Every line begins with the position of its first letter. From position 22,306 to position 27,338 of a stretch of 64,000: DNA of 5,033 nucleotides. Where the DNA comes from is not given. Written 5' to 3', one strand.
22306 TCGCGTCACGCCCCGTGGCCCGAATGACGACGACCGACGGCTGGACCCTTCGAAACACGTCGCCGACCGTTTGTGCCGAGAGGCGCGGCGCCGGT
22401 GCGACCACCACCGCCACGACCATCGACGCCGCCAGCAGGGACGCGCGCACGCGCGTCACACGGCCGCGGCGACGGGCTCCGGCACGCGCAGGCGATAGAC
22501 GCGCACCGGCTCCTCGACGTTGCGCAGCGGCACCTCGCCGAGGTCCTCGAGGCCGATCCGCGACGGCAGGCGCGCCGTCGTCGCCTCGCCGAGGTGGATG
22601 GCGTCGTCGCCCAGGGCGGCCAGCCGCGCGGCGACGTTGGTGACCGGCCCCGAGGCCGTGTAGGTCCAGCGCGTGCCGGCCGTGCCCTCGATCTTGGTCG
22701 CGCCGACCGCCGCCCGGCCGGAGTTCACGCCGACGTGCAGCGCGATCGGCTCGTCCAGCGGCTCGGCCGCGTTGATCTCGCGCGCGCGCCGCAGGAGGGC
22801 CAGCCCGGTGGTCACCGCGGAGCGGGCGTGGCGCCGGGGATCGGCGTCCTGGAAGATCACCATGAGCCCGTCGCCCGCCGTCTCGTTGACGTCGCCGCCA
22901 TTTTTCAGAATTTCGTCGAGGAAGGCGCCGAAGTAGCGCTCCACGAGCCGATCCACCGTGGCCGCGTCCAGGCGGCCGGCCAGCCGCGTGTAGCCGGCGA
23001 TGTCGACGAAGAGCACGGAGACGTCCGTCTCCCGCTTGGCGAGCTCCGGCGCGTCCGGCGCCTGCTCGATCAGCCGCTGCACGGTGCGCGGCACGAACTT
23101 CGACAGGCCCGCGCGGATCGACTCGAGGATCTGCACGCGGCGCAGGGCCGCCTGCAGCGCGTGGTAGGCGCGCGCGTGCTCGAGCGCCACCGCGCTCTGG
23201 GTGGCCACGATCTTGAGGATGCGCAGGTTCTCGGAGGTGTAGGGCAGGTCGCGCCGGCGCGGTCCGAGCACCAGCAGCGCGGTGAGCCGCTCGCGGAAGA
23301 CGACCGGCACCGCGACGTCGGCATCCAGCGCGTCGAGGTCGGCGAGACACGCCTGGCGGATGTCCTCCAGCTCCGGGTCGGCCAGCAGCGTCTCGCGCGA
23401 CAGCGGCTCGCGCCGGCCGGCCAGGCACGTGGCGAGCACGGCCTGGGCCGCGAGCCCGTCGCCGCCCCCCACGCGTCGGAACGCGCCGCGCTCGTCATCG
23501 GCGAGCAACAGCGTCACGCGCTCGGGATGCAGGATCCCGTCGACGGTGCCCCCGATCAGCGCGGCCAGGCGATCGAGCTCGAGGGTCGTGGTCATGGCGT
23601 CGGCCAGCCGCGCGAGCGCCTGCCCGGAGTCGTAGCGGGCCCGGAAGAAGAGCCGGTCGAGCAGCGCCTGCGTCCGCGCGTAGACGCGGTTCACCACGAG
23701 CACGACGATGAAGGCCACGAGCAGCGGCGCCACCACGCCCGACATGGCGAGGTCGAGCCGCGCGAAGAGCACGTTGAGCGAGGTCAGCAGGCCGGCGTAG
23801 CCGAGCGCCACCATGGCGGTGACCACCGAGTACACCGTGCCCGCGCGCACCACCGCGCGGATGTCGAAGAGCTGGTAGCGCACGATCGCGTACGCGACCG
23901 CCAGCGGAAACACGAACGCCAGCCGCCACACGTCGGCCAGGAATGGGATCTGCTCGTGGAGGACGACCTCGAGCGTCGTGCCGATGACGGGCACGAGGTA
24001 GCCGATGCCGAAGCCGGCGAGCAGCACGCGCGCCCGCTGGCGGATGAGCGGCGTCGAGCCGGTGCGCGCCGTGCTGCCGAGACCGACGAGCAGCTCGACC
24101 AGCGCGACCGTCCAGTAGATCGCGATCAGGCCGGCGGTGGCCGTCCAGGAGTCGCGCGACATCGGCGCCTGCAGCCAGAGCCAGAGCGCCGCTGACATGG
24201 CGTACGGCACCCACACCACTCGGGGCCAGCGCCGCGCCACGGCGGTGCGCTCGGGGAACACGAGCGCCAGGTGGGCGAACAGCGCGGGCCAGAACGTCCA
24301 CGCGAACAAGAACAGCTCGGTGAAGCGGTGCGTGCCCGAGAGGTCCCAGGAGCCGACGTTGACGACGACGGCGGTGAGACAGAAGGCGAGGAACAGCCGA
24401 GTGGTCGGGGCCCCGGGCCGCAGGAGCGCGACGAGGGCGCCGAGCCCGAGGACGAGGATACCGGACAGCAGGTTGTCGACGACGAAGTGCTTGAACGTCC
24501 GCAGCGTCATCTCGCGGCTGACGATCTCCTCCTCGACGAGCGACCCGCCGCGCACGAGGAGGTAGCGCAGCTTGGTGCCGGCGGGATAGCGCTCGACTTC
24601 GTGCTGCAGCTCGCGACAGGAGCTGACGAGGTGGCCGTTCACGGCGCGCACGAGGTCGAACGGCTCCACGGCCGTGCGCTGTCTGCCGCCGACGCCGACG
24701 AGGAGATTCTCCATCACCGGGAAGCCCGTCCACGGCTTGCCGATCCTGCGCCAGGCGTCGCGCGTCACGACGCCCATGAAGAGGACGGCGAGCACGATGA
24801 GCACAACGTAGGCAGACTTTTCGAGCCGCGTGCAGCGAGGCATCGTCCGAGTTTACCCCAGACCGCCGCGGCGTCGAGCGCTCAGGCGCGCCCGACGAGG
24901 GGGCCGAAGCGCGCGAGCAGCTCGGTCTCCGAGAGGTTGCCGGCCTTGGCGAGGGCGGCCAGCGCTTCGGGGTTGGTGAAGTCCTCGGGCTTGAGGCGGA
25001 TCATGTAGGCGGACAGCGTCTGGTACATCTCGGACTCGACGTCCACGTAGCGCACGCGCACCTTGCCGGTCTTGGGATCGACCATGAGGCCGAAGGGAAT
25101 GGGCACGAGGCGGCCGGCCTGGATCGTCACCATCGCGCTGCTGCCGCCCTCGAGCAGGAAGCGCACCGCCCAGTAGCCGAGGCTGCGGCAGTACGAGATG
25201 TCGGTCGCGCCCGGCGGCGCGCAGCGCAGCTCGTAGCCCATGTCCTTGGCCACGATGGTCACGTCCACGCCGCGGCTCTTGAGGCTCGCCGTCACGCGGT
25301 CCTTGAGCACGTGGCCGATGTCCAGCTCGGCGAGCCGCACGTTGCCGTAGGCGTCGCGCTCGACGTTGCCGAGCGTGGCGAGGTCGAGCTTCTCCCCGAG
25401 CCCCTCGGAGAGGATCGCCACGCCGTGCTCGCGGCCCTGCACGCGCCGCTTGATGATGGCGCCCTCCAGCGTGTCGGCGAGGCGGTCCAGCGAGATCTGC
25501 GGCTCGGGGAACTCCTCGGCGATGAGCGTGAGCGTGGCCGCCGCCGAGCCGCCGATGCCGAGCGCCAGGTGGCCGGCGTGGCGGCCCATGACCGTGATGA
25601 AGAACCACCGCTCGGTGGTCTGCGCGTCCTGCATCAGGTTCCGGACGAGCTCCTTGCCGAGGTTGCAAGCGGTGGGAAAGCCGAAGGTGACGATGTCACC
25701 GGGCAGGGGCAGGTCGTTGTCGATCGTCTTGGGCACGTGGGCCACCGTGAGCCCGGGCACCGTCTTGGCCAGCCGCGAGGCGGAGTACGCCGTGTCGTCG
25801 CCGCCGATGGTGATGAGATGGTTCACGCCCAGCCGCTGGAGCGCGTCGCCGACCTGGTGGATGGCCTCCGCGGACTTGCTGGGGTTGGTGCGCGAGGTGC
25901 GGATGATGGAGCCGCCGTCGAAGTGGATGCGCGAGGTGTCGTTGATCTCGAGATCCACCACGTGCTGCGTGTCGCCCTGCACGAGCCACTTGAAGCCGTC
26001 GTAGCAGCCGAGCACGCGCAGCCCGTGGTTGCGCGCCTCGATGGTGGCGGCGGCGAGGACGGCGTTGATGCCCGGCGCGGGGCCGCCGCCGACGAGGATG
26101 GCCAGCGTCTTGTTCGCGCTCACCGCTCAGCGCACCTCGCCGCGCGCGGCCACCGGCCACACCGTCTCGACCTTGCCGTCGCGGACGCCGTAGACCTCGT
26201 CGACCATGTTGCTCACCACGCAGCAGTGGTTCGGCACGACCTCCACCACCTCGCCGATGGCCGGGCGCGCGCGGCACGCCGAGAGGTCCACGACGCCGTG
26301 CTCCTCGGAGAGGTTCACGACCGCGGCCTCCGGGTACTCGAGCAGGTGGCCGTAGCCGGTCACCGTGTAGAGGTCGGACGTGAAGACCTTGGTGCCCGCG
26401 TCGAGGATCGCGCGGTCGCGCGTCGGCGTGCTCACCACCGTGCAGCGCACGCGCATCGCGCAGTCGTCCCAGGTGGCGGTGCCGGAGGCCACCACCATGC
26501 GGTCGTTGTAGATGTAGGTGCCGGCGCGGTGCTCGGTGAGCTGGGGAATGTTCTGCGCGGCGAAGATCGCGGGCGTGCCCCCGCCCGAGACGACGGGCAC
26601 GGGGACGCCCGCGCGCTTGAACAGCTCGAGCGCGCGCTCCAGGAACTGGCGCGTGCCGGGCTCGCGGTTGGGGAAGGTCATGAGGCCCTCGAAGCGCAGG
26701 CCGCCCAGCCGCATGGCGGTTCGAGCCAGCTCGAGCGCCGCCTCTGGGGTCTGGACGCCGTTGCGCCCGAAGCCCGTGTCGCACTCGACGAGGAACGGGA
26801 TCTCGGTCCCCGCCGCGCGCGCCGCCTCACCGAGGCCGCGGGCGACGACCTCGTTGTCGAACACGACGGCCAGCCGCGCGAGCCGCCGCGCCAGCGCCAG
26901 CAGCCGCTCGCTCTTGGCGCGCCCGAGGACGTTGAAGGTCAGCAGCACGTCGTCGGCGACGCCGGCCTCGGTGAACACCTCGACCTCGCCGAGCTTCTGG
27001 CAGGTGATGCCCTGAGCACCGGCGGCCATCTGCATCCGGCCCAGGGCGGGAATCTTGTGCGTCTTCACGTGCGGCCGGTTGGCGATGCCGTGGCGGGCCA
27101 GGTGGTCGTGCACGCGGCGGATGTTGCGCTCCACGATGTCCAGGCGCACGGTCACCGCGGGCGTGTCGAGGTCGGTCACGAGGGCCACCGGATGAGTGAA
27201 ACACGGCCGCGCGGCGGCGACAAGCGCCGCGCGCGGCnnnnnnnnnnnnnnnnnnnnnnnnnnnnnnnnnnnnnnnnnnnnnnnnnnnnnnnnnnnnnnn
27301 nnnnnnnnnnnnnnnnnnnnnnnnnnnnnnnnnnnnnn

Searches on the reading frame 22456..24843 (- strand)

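Call 15: search_protein_families(library=pfam, proteins=[window:22456-24843:-], max_evalue=0.01)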
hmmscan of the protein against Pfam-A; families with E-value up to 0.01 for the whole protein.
window:22456-24843:- (795 aa): 4 families
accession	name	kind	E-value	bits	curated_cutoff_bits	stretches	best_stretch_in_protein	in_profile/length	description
PF00211.25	Guanylate_cyc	-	1.8e-15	57.4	21.9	1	603-783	4-179/183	Adenylate and Guanylate cyclase catalytic domain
PF13185.12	GAF_2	-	9.7e-06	26.3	28.6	1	458-555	52-136/136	GAF domain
PF01590.32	GAF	-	0.00026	22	22.4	1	408-554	4-133/133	GAF domain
PF13492.12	GAF_3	-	0.0027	18.6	27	1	508-556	82-129/129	GAF domain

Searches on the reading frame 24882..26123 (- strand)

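Call 15: search_protein_families(library=pfam, proteins=[window:24882-26123:-], max_evalue=0.01)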
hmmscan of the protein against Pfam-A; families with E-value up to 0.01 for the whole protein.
window:24882-26123:- (413 aa): 2 families
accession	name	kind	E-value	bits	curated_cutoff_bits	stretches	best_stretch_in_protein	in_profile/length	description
PF00365.25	PFK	-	3.3e-53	181.3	30.9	1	7-323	2-277/277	Phosphofructokinase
PF01513.26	NAD_kinase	-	0.0034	18.1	25.5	1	46-127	22-102/130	ATP-NAD kinase N-terminal domain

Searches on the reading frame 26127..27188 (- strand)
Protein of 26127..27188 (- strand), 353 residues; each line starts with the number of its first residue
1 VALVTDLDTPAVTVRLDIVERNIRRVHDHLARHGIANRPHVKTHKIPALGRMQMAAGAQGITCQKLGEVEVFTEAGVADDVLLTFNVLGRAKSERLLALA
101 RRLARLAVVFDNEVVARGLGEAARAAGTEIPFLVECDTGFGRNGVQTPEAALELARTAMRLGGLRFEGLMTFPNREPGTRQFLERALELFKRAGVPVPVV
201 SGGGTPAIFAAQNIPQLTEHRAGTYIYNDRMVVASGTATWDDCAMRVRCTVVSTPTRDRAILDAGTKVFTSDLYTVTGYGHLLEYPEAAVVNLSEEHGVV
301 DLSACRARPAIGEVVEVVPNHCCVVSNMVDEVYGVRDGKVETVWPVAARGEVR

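Call 15: search_protein_families(library=pfam, proteins=[window:26127-27188:-], max_evalue=0.01)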
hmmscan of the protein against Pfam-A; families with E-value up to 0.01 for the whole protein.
window:26127-27188:- (353 aa): 2 families
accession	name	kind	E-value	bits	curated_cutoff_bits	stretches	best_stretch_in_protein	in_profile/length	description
PF01168.26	Ala_racemase_N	-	1.5e-24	87.4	24.1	1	15-229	2-218/220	Alanine racemase, N-terminal domain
PF14031.13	D-ser_dehydrat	-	7.8e-22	78.2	22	1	244-335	1-97/97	Putative serine dehydratase domain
